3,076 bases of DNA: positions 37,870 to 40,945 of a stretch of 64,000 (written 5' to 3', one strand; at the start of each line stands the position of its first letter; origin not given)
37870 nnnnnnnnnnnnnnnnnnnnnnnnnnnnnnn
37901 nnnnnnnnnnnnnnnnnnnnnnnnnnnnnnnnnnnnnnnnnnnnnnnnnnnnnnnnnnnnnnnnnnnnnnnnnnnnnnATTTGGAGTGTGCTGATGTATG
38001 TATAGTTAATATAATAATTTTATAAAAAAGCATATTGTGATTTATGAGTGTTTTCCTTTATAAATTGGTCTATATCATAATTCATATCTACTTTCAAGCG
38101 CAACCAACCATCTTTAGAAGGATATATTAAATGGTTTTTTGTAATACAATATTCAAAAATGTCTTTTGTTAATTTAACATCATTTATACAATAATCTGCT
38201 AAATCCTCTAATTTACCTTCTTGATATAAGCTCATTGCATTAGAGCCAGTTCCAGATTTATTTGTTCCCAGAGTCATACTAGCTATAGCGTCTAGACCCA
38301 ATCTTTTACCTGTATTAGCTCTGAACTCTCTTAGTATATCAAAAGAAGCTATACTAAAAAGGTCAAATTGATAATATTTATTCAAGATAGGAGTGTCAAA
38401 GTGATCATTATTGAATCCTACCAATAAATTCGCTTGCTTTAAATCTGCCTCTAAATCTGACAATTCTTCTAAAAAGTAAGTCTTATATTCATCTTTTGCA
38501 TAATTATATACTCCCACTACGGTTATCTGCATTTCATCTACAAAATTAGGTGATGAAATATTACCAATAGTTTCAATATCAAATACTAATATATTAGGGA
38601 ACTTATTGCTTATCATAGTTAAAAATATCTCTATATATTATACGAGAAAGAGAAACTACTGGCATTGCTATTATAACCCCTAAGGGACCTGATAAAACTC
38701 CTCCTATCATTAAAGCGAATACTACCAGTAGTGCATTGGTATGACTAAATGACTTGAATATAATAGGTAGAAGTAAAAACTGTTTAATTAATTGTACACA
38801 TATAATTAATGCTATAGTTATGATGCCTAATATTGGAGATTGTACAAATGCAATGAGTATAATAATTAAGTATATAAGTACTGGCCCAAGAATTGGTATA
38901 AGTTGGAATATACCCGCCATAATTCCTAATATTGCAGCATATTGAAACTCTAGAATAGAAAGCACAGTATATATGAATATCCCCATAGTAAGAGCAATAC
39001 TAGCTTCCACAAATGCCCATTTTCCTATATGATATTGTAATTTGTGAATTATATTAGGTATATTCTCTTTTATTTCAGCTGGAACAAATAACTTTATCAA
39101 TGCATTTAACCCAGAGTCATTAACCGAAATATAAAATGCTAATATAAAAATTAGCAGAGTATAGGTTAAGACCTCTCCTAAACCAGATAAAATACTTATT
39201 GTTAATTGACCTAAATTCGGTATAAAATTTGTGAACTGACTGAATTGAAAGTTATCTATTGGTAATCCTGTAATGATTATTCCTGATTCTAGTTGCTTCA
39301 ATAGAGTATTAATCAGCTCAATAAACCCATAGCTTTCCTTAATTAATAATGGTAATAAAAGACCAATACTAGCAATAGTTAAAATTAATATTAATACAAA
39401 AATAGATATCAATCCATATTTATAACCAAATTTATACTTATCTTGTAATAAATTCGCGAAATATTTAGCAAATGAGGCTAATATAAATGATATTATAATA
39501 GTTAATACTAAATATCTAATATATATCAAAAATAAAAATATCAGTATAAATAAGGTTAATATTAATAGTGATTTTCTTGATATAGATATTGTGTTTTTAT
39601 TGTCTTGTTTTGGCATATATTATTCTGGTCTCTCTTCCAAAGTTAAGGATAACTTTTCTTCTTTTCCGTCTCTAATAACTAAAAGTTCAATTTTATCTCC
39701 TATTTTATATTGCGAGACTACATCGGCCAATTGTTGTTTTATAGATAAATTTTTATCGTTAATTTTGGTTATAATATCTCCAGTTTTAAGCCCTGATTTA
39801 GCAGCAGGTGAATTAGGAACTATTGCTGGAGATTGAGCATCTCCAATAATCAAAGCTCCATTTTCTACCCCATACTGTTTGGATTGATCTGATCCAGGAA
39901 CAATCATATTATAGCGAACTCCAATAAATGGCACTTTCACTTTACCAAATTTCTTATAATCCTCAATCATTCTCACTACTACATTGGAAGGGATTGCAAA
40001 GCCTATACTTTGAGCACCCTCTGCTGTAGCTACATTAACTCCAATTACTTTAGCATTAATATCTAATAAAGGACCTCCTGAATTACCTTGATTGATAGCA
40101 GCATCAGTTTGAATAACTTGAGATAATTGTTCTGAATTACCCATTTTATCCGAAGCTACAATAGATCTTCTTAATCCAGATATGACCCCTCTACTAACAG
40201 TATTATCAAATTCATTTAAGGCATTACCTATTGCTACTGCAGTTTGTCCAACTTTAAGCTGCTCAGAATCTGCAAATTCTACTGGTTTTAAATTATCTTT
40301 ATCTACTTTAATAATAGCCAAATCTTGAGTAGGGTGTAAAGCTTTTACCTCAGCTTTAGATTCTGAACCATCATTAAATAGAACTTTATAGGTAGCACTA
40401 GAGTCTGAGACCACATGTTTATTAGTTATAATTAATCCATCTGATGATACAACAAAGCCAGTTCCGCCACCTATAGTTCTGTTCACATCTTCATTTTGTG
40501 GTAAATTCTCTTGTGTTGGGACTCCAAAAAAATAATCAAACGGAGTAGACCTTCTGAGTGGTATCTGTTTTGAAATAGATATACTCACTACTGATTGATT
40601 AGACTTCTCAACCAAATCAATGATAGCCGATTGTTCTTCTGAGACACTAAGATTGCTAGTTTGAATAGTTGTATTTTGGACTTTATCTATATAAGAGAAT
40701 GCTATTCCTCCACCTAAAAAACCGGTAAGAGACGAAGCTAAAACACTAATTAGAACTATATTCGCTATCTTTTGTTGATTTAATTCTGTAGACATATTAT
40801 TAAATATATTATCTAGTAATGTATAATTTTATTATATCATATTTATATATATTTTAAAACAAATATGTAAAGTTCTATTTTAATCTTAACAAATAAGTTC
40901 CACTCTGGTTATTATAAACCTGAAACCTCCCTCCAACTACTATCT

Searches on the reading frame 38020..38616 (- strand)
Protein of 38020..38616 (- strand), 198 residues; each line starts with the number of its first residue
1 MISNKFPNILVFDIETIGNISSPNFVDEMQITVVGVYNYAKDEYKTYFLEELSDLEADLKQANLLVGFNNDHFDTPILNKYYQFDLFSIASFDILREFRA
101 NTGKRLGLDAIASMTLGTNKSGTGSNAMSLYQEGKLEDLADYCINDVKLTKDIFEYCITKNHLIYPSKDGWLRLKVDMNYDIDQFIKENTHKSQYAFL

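Call 42: search_protein_families(library=pfam, proteins=[window:38020-38616:-], max_evalue=0.001)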
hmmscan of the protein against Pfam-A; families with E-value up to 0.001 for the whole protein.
window:38020-38616:- (198 aa): 2 families
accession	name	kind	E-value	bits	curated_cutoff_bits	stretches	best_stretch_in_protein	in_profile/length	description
PF13482.12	RNase_H_2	-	1.6e-10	41.7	22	1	11-156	2-163/165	RNase_H superfamily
PF10108.15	DNA_pol_B_exo2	-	3e-06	27.5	24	0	93-149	110-165/213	Predicted 3'-5' exonuclease related to the exonuclease domain of PolB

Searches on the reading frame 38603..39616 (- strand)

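Call 42: search_protein_families(library=pfam, proteins=[window:38603-39616:-], max_evalue=0.001)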
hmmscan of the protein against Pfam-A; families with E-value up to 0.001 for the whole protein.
window:38603-39616:- (337 aa): 1 family
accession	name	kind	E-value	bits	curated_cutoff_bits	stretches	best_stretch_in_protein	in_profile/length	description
PF01594.21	AI-2E_transport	-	1.1e-33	117.2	34.3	1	17-330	2-325/327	AI-2E family transporter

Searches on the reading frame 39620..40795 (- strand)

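Call 42: search_protein_families(library=pfam, proteins=[window:39620-40795:-], max_evalue=0.001)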
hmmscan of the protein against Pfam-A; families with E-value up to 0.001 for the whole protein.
window:39620-40795:- (391 aa): 6 families
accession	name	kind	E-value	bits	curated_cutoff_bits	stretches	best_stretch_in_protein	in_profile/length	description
PF13365.12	Trypsin_2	-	4.2e-32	112.3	27.6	1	111-253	1-144/144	Trypsin-like peptidase domain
PF00089.32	Trypsin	-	9.3e-19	68.6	20.6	1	111-276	27-219/220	Trypsin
PF13180.12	PDZ_2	-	6.2e-14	52.5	27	1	318-386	18-80/80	PDZ domain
PF17820.7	PDZ_6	-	2.1e-09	37.4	27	1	324-374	4-53/54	PDZ domain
PF10459.15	Peptidase_S46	-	1.1e-06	28.1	22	1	102-132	40-70/698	Peptidase S46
PF00595.29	PDZ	-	3e-05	24.8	23.2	1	325-355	32-62/81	PDZ domain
